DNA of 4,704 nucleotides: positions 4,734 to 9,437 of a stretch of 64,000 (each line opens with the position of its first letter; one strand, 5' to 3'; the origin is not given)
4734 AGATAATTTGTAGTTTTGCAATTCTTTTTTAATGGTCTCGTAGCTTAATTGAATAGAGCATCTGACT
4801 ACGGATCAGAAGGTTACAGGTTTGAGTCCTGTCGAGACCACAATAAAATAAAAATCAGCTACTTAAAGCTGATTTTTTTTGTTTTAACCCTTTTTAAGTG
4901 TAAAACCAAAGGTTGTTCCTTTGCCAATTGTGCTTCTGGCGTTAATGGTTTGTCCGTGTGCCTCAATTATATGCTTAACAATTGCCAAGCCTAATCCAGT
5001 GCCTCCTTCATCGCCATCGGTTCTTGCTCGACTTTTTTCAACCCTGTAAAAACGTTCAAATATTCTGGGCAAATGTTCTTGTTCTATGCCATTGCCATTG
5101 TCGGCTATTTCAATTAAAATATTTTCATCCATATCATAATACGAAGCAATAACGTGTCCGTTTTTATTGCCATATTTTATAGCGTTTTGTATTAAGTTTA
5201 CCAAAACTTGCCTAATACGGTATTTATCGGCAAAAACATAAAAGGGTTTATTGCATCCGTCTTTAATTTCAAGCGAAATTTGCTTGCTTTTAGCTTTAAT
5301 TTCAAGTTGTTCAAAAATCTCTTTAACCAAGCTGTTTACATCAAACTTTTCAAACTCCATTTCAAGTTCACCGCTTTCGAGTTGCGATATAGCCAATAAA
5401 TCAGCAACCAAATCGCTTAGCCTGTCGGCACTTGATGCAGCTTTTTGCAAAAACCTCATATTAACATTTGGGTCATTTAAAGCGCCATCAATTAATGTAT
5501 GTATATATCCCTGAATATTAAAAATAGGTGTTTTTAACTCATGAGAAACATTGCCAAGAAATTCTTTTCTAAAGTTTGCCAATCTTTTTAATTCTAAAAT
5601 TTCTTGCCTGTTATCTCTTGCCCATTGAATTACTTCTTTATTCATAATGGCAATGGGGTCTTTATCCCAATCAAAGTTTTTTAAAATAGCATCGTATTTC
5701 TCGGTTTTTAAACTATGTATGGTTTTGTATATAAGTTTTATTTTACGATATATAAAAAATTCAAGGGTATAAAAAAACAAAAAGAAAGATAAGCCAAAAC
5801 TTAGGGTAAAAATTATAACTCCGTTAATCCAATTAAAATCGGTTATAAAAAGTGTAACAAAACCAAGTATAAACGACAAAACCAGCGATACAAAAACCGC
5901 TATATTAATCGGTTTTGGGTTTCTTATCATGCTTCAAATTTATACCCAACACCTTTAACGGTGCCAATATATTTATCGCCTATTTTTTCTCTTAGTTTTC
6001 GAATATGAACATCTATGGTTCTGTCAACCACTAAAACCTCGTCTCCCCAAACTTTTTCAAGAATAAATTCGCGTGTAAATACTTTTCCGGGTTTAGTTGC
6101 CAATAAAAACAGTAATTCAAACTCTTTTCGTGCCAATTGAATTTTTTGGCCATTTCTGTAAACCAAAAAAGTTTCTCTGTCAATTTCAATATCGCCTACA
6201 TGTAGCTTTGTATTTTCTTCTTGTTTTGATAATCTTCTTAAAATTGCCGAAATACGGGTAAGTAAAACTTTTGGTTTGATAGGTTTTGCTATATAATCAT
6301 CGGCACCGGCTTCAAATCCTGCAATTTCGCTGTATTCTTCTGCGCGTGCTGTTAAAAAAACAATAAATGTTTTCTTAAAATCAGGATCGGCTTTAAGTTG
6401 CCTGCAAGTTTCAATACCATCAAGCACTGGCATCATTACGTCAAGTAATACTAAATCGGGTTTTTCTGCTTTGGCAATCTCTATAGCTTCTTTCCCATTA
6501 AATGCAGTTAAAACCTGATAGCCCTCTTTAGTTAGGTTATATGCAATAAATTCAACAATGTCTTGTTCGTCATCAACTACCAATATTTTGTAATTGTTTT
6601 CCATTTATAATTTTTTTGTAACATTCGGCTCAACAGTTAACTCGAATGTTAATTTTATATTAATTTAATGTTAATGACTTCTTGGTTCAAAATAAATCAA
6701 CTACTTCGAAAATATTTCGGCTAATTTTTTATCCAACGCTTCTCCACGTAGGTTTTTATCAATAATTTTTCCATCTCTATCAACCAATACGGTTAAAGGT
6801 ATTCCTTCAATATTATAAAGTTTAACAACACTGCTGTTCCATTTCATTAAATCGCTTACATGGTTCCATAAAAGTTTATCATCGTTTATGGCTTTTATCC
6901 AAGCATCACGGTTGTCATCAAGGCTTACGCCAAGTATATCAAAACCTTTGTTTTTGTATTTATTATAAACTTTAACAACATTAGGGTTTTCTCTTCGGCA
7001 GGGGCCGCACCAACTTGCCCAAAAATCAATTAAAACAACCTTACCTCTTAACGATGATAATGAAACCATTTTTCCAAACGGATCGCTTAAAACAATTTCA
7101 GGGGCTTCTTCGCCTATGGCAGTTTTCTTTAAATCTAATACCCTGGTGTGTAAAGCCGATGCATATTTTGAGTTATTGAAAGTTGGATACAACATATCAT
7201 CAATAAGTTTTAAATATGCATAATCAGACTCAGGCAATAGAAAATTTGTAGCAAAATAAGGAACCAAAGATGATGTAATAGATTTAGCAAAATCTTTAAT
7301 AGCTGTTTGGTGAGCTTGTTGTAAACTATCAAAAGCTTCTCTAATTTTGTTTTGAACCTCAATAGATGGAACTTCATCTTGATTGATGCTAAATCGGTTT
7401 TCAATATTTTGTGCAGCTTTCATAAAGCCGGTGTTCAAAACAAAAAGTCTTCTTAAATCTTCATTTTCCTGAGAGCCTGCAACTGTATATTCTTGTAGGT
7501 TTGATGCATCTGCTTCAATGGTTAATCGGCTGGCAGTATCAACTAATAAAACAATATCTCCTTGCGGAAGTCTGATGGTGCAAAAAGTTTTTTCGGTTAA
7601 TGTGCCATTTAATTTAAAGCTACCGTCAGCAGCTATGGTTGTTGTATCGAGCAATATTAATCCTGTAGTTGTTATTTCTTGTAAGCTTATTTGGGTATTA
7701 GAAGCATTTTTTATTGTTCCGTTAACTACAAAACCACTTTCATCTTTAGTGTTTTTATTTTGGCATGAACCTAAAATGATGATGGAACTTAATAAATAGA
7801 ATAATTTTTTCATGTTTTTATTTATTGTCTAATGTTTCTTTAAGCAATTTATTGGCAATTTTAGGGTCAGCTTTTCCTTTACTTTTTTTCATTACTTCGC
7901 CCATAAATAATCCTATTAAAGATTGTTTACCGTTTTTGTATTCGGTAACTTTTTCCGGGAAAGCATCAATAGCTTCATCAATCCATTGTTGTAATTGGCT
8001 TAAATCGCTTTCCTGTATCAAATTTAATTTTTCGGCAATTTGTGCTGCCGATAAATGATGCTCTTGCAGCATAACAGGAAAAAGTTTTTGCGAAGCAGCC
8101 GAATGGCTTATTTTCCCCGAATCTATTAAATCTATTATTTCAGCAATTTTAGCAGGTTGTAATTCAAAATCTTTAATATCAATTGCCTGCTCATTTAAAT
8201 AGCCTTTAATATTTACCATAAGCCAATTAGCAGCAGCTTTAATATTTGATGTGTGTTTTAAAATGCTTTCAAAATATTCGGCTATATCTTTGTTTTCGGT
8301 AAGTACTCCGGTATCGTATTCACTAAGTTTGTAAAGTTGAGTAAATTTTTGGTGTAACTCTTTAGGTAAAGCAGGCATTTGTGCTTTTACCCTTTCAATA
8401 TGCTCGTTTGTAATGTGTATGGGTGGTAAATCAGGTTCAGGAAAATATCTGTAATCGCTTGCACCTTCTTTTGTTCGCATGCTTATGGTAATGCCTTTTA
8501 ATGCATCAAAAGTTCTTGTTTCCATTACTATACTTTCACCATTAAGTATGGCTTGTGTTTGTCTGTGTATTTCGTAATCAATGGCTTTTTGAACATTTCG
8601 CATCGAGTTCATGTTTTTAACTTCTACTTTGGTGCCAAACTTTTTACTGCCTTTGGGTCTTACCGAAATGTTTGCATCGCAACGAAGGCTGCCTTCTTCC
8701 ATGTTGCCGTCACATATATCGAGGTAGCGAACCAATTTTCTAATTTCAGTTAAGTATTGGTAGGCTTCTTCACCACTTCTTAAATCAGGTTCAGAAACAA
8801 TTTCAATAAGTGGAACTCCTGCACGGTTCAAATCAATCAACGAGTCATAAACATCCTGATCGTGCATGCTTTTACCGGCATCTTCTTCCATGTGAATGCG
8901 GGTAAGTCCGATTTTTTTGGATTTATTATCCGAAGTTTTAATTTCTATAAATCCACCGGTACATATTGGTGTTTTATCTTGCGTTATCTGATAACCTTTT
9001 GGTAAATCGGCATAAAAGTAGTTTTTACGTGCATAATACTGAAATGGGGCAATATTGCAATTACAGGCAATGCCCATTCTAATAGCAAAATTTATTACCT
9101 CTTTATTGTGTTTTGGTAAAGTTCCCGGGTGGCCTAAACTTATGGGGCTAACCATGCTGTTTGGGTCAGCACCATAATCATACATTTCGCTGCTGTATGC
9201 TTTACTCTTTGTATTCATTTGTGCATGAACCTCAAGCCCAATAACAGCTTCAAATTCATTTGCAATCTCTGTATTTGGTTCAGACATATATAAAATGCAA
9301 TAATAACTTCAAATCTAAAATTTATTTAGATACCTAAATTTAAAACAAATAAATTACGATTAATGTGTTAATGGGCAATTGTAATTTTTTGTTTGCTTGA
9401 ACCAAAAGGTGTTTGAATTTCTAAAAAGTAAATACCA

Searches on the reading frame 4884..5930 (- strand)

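Call 56: search_protein_families(library=ncbifam, proteins=[window:4884-5930:-], max_evalue=1e-10)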
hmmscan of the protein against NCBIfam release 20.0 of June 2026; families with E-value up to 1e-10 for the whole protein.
window:4884-5930:- (348 aa): 72 families (the best 25 are shown)
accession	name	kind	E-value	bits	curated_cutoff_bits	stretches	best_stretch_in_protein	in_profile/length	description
NF046044.1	PnpS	equivalog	7.2e-82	275.5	400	1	109-345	158-389/390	two-component system histidine kinase PnpS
TIGR02966.1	phoR_proteo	equivalog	1e-72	245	334.2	1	109-344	102-332/333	phosphate regulon sensor histidine kinase PhoR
NF033092.0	HK_WalK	equivalog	4.4e-69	233.6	725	1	110-345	361-592/594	cell wall metabolism sensor histidine kinase WalK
NF053855.1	HisKinPhoRBctds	equivalog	1.4e-50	172.3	500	1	118-347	358-583/583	two-component system sensor histidine kinase PhoR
NF041735.1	hist_kin_RppB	equivalog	2.6e-50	171.5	400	1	122-345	217-437/438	two-component system sensor histidine kinase RppB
NF008235.0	PRK11006.1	equivalog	1.7e-49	168.9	390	1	110-346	193-422/431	phosphate regulon sensor histidine kinase PhoR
NF045911.1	TCSHisKinNblS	equivalog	2.2e-47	161.7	1000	1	112-346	379-619/621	two-component system sensor histidine kinase NblS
TIGR02956.1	TMAO_torS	equivalog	6.3e-47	160.3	676.5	1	121-345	464-680/967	TMAO reductase system sensor histidine kinase/response regulator TorS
NF047874.1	MASE3_PAS_HK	subfamily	9.7e-47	160.1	560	1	106-345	383-623/655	MASE3 domain-containing sensor histidine kinase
NF033093.1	HK_VicK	exception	5.6e-46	157.1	680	1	120-345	208-433/448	cell wall metabolism sensor histidine kinase VicK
NF040691.1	MtrAB_MtrB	equivalog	4.7e-45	154.5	450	1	91-346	241-491/507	MtrAB system histidine kinase MtrB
NF041210.1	his_kin_PieS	equivalog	6.1e-42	144.2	850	1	58-345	189-468/474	two component system sensor histidine kinase PieS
NF012163.2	BaeS_SmeS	equivalog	9.7e-42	143.4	500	1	108-333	227-444/457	sensor histidine kinase efflux regulator BaeS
NF033091.0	HK_VanS_ACDEFG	equivalog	2.2e-41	141.9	400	1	49-336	8-284/293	vancomycin resistance histidine kinase VanS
NF006800.0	PRK09303.1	equivalog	1.2e-40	139.6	342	1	108-345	138-375/383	histidine kinase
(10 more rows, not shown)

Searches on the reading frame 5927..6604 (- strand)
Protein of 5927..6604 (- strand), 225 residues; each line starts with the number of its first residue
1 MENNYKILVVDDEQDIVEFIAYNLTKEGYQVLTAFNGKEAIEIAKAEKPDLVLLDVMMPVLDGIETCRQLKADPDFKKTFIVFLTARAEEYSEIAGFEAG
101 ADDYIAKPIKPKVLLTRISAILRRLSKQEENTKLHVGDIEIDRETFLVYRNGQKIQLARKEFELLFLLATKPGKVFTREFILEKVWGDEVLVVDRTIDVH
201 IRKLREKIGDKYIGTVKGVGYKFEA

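Call 25: search_protein_families(library=pfam, proteins=[window:5927-6604:-], max_evalue=0.001)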
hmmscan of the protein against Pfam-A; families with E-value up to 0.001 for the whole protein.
window:5927-6604:- (225 aa): 3 families
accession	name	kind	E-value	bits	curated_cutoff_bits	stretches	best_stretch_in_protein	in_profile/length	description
PF00072.30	Response_reg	-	2.4e-30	105.4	30.2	1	7-118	1-110/111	Response regulator receiver domain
PF00486.34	Trans_reg_C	-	9.4e-26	90.1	26.2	1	152-223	1-77/77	Transcriptional regulatory protein, C terminal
PF23198.2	PDE8A_N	-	0.00065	20.1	29.6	1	7-89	13-96/147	PDE8A-like, N-terminal domain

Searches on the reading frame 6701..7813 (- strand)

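Call 25: search_protein_families(library=pfam, proteins=[window:6701-7813:-], max_evalue=0.001)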
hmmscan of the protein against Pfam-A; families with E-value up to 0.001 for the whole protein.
window:6701-7813:- (370 aa): 7 families
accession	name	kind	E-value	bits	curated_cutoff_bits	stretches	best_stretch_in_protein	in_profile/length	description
PF08534.16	Redoxin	-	1.3e-20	74.2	26.6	1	234-357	3-135/148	Redoxin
PF13905.12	Thioredoxin_8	-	5.3e-20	72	27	1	257-350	1-94/94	Thioredoxin-like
PF00578.27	AhpC-TSA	-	8e-20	71.5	26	1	233-351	1-122/124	AhpC/TSA family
PF00085.26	Thioredoxin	-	3.5e-11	43.4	23.5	1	257-303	18-63/103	Thioredoxin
PF14289.11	DUF4369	-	8.3e-11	42.7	25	1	28-120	1-91/91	Domain of unknown function (DUF4369)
PF13098.12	Thioredoxin_2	-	3.7e-07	30.9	27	1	256-358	4-94/104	Thioredoxin-like domain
PF00255.25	GSHPx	-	2.7e-06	27.4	27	1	246-296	10-59/108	Glutathione peroxidase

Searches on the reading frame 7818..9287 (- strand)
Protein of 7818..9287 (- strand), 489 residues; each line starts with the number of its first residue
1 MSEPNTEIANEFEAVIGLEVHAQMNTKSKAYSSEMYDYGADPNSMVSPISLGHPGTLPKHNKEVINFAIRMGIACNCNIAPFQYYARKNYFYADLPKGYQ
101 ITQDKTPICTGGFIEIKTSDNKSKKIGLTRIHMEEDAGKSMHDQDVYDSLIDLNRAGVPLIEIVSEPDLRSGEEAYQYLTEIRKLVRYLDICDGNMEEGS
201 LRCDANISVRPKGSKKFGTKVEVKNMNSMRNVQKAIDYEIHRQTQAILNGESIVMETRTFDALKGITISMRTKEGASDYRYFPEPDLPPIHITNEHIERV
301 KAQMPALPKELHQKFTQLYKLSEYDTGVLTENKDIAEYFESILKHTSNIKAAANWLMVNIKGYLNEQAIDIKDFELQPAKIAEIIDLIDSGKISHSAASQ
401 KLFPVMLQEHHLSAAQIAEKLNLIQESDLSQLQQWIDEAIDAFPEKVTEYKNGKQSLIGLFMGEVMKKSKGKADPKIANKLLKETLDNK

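Call 25: search_protein_families(library=pfam, proteins=[window:7818-9287:-], max_evalue=0.001)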
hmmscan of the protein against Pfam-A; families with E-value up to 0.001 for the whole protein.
window:7818-9287:- (489 aa): 2 families
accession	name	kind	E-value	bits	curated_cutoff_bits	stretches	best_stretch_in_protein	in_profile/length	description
PF02934.20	GatB_N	-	6.9e-120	399.8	23.4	1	15-298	2-277/277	GatB/GatE catalytic domain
PF02637.23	GatB_Yqey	-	5.1e-44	150.2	27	1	337-486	1-148/148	GatB domain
